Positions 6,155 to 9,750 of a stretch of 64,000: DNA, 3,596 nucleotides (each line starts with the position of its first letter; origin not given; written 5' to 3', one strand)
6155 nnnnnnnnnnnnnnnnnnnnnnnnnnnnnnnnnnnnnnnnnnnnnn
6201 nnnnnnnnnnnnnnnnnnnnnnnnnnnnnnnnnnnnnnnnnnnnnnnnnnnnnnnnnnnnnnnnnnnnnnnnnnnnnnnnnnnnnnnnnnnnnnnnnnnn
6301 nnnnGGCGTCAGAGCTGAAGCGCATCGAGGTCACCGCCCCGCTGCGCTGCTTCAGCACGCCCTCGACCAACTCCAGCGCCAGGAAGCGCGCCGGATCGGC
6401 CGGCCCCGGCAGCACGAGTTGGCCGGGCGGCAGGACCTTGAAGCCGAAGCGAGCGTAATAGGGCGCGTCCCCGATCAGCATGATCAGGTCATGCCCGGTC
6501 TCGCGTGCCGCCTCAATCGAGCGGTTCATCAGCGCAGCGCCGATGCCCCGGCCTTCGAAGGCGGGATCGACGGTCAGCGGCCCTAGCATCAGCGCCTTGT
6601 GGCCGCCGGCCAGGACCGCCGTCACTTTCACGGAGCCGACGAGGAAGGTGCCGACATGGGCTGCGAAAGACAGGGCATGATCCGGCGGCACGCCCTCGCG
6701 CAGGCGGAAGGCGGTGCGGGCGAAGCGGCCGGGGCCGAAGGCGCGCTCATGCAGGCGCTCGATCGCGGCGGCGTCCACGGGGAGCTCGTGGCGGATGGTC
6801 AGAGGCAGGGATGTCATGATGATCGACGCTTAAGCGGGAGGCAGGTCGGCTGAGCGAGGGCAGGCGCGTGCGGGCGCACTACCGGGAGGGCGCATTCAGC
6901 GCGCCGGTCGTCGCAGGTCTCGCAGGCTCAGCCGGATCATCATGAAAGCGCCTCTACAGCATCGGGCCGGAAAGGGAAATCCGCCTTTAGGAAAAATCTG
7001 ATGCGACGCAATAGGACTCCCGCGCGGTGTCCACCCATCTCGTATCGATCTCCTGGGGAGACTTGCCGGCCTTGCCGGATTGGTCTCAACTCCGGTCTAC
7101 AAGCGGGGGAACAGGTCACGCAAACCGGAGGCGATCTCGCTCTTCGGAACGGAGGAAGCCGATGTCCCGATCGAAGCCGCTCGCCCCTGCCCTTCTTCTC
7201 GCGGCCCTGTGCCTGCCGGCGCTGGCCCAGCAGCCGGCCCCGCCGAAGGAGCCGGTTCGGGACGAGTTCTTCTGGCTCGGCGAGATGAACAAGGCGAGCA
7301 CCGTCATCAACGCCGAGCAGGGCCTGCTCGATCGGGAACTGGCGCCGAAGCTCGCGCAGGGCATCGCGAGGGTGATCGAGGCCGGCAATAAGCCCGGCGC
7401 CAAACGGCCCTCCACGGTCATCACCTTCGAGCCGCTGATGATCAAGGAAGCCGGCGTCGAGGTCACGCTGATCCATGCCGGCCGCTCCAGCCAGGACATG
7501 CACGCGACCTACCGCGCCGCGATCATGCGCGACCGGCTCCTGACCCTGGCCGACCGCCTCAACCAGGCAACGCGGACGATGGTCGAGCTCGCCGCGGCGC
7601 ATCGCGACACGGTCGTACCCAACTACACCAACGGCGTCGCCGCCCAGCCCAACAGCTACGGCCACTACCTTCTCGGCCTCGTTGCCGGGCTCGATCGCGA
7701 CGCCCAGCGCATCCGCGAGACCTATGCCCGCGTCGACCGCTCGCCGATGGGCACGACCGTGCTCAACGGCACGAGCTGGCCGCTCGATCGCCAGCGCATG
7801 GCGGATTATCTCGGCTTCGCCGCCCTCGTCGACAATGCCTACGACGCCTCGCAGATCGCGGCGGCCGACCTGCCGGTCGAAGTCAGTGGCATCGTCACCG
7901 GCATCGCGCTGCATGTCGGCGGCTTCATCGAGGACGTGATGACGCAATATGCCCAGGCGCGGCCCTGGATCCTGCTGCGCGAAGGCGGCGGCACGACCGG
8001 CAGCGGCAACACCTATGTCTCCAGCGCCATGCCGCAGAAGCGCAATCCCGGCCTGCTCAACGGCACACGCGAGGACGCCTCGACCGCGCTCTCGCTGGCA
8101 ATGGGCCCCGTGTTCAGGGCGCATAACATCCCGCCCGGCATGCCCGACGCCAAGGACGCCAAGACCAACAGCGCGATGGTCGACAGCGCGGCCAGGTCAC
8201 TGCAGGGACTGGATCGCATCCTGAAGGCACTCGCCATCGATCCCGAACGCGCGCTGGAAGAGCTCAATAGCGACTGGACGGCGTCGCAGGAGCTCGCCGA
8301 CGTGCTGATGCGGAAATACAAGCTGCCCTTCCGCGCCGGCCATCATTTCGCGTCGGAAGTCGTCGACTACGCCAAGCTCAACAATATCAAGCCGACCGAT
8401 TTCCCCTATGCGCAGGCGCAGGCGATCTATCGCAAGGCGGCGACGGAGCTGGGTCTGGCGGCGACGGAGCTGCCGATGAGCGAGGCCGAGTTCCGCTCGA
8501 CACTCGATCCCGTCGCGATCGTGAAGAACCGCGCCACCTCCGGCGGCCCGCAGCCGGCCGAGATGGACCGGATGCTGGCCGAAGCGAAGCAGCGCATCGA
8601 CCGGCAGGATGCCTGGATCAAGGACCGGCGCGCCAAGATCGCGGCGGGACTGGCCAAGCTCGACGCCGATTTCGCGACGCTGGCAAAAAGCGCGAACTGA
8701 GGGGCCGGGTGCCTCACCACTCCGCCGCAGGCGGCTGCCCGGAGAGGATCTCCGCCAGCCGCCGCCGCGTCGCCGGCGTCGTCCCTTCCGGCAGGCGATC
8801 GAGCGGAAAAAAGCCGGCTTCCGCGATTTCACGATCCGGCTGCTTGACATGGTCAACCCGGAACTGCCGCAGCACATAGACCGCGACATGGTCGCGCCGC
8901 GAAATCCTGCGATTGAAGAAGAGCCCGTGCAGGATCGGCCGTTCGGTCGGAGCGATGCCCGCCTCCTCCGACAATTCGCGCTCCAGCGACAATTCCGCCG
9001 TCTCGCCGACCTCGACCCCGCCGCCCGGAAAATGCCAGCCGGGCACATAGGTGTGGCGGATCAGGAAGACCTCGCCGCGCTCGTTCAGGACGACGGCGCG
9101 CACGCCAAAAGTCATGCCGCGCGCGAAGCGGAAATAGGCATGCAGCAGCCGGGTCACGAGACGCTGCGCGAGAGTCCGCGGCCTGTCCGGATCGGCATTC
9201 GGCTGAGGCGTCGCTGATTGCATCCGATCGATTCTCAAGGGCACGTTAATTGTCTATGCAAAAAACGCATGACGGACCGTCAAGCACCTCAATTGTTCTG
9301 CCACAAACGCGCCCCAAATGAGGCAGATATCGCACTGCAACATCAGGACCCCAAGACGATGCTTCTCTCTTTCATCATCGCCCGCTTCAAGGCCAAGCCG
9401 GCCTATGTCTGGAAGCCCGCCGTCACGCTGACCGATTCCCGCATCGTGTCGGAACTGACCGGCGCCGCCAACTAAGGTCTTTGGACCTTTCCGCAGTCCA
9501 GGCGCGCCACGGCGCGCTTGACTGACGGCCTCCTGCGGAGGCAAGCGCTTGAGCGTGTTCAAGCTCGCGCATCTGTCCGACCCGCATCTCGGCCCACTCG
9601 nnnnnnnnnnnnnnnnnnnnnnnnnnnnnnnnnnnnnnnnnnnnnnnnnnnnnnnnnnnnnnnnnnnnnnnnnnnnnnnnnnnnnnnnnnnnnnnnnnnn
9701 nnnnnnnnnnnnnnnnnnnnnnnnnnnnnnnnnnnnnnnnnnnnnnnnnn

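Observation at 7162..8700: Exported argininosuccinate-lyase-fold enzyme with the catalytic His replaced by Asn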

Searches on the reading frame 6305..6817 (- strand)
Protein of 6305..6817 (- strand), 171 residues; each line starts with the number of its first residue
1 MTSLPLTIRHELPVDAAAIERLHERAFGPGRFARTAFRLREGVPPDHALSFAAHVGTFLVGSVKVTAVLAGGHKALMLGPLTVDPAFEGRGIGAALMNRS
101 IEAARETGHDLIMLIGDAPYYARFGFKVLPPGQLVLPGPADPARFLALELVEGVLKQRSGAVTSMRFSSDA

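Call 67: search_protein_families(library=pfam, proteins=[window:6305-6817:-], max_evalue=0.00001)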
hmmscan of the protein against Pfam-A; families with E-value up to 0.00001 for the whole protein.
window:6305-6817:- (171 aa): 3 families
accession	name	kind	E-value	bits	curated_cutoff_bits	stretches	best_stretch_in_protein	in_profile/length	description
PF00583.31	Acetyltransf_1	-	4.2e-08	33.9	20.7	1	36-126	20-116/116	Acetyltransferase (GNAT) family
PF13508.13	Acetyltransf_7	-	4.7e-08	33.7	27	1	60-128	15-84/84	Acetyltransferase (GNAT) domain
PF13527.13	Acetyltransf_9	-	3e-06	27.7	25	1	74-128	71-126/127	Acetyltransferase (GNAT) domain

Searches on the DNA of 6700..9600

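Call 33: search_rna_families(source=window, start=6700, end=9600, threshold=evalue, max_evalue=1)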
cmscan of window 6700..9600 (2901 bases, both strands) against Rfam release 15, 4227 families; matches with E-value up to 1: 2.
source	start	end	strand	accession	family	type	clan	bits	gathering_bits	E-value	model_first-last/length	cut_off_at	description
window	7827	7947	-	RF01672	P2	Gene; sRNA;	-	23.5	80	0.49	1-138/138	no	Psudomonas sRNA P2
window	9065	9173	-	RF00790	mir-358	Gene; miRNA;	-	20.6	65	0.39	1-114/114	no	mir-358 microRNA precursor family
